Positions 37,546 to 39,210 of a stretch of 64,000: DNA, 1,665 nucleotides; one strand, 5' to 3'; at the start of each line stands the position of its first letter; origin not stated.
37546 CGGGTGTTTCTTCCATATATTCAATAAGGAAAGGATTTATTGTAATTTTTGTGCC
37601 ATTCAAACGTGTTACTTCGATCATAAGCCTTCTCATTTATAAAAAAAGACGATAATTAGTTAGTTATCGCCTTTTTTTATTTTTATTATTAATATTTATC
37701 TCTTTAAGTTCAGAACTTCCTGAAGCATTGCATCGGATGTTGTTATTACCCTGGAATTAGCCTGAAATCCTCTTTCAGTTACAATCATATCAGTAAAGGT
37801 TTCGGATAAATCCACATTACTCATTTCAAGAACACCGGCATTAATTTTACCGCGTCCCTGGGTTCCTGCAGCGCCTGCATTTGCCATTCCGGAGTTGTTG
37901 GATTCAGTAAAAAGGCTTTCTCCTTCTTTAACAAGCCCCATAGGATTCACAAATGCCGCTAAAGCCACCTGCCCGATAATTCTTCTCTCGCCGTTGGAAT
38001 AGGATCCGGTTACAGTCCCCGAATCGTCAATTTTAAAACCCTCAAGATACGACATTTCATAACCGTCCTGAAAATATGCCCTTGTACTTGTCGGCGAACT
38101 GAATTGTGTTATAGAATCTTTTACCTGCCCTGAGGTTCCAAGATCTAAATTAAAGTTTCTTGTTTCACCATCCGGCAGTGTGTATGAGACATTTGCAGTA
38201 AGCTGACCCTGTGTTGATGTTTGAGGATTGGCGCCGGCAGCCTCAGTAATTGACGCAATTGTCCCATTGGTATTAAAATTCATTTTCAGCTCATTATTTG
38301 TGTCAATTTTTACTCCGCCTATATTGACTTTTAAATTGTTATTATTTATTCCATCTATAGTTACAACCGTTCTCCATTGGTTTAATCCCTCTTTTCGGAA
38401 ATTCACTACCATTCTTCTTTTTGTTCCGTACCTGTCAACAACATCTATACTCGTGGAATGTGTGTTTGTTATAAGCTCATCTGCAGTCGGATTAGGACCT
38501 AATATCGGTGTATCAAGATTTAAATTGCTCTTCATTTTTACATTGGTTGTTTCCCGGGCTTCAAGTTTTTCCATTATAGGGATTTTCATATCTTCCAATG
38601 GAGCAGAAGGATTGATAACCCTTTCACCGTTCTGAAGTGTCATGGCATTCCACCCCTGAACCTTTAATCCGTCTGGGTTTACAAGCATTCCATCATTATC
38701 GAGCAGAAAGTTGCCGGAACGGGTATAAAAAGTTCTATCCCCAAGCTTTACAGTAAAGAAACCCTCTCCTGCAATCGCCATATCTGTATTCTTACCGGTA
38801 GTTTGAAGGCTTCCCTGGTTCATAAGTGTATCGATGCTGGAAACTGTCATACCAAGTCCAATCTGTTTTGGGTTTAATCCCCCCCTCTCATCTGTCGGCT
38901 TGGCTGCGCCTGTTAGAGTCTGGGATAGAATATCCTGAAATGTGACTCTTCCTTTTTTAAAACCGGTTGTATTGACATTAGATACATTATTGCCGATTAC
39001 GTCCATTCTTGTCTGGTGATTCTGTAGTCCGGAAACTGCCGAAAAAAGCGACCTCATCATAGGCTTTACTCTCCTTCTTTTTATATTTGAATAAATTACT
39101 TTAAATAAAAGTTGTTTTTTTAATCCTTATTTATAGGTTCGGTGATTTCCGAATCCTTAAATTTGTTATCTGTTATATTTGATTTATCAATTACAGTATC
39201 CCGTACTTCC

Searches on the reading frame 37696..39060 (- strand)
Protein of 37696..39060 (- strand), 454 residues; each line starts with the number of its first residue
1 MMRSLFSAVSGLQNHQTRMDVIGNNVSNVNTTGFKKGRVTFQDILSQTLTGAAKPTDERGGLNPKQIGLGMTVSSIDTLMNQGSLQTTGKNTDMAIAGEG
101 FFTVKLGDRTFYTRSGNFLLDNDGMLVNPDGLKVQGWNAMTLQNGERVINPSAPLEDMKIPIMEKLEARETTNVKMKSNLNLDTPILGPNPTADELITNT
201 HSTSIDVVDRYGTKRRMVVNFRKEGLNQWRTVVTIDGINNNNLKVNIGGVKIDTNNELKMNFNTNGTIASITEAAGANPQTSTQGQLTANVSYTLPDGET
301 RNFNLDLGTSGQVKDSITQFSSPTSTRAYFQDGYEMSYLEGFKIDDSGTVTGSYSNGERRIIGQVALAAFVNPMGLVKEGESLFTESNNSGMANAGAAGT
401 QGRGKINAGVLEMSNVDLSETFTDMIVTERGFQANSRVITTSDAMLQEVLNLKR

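Call 31: search_protein_families(library=pfam, proteins=[window:37696-39060:-], max_evalue=0.0001)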
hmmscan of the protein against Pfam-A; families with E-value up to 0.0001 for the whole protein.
window:37696-39060:- (454 aa): 4 families
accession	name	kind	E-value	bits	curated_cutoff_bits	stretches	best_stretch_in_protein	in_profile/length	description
PF07559.19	FlgE_D2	-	1.8e-17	64.6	22.7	1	192-334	13-142/142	Flagellar basal body protein FlaE D2 domain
PF06429.18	Flg_bbr_C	-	3.2e-15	55.8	23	1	408-452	2-46/46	Flagellar basal body rod FlgEFG protein C-terminal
PF22692.1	LlgE_F_G_D1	-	2.4e-13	50.5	27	1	95-148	1-44/64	Flagellar hook protein FlgE/F/G D1 domain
PF00460.25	Flg_bb_rod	-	5.4e-11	42.7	20.7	1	7-35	3-31/31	Flagella basal body rod protein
